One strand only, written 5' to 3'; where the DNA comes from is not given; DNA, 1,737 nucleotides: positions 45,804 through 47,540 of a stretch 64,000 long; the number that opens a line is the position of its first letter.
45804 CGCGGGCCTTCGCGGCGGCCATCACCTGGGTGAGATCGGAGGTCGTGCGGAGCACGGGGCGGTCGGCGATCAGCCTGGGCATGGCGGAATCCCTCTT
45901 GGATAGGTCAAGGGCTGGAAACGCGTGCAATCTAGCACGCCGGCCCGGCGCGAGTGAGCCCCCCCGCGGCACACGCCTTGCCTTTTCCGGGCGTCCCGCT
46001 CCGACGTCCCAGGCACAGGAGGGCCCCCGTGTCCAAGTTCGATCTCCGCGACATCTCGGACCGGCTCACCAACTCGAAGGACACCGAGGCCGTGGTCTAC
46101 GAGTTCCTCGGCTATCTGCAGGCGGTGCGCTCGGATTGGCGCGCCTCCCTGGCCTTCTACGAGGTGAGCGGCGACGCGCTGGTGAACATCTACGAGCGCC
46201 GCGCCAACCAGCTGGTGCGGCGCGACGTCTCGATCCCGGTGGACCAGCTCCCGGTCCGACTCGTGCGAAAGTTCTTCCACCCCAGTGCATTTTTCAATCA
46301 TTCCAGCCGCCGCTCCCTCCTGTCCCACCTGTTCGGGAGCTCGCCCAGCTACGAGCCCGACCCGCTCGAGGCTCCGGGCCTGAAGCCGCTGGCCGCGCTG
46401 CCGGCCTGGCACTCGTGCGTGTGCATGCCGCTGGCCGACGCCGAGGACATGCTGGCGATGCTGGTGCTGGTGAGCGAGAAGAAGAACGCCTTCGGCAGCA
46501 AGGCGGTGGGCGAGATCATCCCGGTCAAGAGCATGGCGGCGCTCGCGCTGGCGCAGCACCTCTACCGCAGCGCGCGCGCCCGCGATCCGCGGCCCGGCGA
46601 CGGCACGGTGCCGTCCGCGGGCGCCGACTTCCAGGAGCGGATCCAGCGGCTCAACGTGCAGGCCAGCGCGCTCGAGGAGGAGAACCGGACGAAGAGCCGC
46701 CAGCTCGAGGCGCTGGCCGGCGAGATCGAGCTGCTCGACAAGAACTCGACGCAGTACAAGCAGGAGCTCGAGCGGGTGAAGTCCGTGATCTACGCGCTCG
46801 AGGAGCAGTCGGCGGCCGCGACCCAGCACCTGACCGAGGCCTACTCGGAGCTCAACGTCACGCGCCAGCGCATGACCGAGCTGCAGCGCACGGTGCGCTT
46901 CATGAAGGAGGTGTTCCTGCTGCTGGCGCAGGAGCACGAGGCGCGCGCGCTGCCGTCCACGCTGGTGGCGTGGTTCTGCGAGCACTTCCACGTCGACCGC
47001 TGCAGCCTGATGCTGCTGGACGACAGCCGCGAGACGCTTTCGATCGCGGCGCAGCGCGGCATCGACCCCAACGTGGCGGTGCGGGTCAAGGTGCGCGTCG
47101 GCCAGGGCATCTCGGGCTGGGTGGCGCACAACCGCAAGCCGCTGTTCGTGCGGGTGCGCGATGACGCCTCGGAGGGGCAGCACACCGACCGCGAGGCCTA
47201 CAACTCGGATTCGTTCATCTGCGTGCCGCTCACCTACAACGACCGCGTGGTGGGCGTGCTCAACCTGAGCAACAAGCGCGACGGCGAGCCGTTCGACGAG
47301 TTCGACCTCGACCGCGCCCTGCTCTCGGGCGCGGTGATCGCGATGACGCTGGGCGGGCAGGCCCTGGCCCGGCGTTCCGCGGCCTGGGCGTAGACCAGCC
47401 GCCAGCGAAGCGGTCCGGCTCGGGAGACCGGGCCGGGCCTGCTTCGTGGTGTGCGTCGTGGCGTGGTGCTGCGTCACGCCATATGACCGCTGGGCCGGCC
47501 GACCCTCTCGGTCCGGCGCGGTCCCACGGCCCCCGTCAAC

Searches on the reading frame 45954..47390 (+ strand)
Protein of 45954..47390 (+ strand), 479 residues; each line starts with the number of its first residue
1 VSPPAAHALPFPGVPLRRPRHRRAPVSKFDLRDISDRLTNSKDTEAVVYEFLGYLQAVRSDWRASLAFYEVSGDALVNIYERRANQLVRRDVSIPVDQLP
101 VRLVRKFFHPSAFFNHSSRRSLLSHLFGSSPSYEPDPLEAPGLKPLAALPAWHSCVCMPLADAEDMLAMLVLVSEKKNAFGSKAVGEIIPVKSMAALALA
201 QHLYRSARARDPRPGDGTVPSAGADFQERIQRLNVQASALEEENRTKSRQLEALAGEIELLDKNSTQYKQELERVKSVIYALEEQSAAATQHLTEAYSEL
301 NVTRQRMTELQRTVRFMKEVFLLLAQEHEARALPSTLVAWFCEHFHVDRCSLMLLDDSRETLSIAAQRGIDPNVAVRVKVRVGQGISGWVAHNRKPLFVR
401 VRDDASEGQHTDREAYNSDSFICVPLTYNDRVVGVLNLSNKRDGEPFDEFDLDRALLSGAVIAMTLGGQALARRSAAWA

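Call 95: search_protein_families(library=pfam, proteins=[window:45954-47390:+], max_evalue=0.0001)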
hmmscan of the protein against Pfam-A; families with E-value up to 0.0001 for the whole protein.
window:45954-47390:+ (479 aa): 3 families
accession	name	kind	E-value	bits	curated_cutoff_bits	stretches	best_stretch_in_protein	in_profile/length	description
PF13185.12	GAF_2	-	1.1e-16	61.7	28.6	1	338-457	12-126/136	GAF domain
PF01590.32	GAF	-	1.8e-16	61.3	22.4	1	336-457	8-124/133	GAF domain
PF13492.12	GAF_3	-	2.9e-10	41.1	27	1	343-462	15-123/129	GAF domain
